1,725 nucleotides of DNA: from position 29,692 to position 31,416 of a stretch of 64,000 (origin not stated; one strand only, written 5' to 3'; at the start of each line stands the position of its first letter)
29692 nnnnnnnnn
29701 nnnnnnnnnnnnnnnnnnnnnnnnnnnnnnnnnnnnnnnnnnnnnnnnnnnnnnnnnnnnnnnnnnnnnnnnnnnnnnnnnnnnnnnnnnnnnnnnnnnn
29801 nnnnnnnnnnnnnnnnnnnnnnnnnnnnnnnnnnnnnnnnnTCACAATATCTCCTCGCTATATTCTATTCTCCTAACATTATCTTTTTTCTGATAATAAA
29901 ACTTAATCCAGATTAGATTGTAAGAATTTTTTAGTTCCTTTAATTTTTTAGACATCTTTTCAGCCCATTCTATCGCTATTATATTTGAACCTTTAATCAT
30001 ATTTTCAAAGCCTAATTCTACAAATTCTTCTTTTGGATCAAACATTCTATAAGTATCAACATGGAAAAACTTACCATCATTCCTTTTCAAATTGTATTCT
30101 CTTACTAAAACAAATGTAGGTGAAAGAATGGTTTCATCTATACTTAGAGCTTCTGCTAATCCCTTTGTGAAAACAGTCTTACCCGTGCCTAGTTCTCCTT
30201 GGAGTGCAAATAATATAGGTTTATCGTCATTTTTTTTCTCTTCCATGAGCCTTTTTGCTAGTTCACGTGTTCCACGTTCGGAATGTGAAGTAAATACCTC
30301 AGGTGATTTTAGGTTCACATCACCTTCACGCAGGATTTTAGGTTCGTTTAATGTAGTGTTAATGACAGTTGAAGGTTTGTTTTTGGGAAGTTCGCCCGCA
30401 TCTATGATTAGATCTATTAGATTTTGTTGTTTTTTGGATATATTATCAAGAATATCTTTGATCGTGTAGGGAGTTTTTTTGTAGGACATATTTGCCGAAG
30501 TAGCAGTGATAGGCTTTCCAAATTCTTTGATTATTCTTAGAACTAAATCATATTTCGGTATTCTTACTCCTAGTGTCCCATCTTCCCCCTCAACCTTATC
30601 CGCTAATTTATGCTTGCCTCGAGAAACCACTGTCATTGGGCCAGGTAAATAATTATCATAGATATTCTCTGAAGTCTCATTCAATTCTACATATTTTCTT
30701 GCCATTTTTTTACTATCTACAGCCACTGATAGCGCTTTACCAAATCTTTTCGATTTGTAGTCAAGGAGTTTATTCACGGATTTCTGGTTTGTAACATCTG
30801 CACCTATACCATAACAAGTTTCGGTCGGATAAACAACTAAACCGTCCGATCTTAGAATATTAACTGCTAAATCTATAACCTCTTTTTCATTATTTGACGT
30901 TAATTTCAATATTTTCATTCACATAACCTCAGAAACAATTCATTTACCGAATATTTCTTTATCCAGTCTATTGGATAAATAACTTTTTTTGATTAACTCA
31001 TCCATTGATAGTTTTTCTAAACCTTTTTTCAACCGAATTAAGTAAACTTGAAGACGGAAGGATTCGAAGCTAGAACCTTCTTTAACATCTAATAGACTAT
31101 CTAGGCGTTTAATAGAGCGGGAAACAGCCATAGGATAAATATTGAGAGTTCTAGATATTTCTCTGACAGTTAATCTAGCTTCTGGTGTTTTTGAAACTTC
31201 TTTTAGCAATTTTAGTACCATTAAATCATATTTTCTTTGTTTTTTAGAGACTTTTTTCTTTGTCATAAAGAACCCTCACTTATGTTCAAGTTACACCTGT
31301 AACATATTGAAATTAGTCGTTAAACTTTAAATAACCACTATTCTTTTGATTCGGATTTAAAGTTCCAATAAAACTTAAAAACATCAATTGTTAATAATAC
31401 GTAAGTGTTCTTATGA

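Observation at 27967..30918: Bacterial-type t6A tRNA-modification module (TsaC–TsaE fusion, TsaD) in an archaeal genome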

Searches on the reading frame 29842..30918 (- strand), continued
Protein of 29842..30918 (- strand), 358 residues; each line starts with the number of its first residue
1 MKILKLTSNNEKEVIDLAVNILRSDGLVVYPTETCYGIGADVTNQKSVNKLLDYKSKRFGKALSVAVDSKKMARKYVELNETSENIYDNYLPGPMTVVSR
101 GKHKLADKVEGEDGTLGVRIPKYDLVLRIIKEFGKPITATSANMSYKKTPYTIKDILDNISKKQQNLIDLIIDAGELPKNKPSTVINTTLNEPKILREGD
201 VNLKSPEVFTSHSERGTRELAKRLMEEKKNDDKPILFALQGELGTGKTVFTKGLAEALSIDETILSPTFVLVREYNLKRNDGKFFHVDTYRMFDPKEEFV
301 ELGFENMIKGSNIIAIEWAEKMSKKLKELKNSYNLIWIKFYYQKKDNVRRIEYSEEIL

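Call 96: search_protein_families(library=ncbifam, proteins=[L008:2599-4716:-], max_evalue=0.00001)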
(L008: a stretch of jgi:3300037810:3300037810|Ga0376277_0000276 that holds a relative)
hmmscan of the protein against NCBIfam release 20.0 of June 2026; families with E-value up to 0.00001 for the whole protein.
L008:2599-4716:- (705 aa): 12 families
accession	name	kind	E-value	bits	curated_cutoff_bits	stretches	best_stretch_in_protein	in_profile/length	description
TIGR03679.1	Dph6_archaeal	equivalog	2.3e-80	268.9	197.3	1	482-699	1-217/218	diphthine--ammonia ligase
TIGR01536.1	asn_synth_AEB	equivalog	2.5e-78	264.4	267.1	3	2-182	1-188/517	asparagine synthase (glutamine-hydrolyzing)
NF006949.0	PRK09431.1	equivalog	9.5e-76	255.5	499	1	1-441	1-459/554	asparagine synthase B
TIGR03104.1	trio_amidotrans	equivalog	1.4e-43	149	570.1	3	1-161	1-168/589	N-acetylglutaminylglutamine amidotransferase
TIGR03108.1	eps_aminotran_1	hypoth_equivalog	1.4e-40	139.6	816.9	2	1-170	1-178/628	XrtA/PEP-CTERM system amidotransferase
NF033535.1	lass_lactam_cya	exception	1.2e-32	113.3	525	2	1-160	1-167/668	lasso peptide isopeptide bond-forming cyclase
NF052346.1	PAB0415_fam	hypoth_equivalog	1.2e-22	80.6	250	1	483-689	2-197/205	PAB0415 family putative ATP pyrophosphatase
NF052347.1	TTX_0299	hypoth_equivalog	2.7e-11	43.5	250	1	483-687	2-190/200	TTX_0299 family putative ATP pyrophosphatase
TIGR01134.1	purF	equivalog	4e-07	29.8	350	1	54-175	84-216/432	amidophosphoribosyltransferase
NF001138.1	PRK00143.1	equivalog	1.1e-06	27.8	284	0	221-279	4-65/345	tRNA 2-thiouridine(34) synthase MnmA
NF001484.0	PRK00331.1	subfamily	1.5e-06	26.9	381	0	63-183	96-223/601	isomerizing glutamine--fructose-6-phosphate transaminase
TIGR00420.1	trmU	equivalog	7.4e-06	25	236.95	0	221-271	5-60/351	tRNA 2-thiouridine(34) synthase MnmA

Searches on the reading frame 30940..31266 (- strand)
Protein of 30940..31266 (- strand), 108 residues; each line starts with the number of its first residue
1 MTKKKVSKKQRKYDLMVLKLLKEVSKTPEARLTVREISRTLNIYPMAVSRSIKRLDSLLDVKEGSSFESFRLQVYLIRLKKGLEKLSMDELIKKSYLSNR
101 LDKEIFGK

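Call 3: search_protein_families(library=pfam, proteins=[window:30940-31266:-], max_evalue=0.01)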
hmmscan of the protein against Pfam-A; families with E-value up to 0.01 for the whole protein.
window:30940-31266:- (108 aa): 3 families
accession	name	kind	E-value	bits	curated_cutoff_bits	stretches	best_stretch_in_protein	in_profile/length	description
PF13412.12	HTH_24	-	2.7e-07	30.5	21.9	1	12-55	3-41/48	Winged helix-turn-helix DNA-binding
PF13404.12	HTH_AsnC-type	-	0.0023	18.1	27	1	20-55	8-41/42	AsnC-type helix-turn-helix domain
PF12802.13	MarR_2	-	0.0077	16.8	27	0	21-55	11-44/61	MarR family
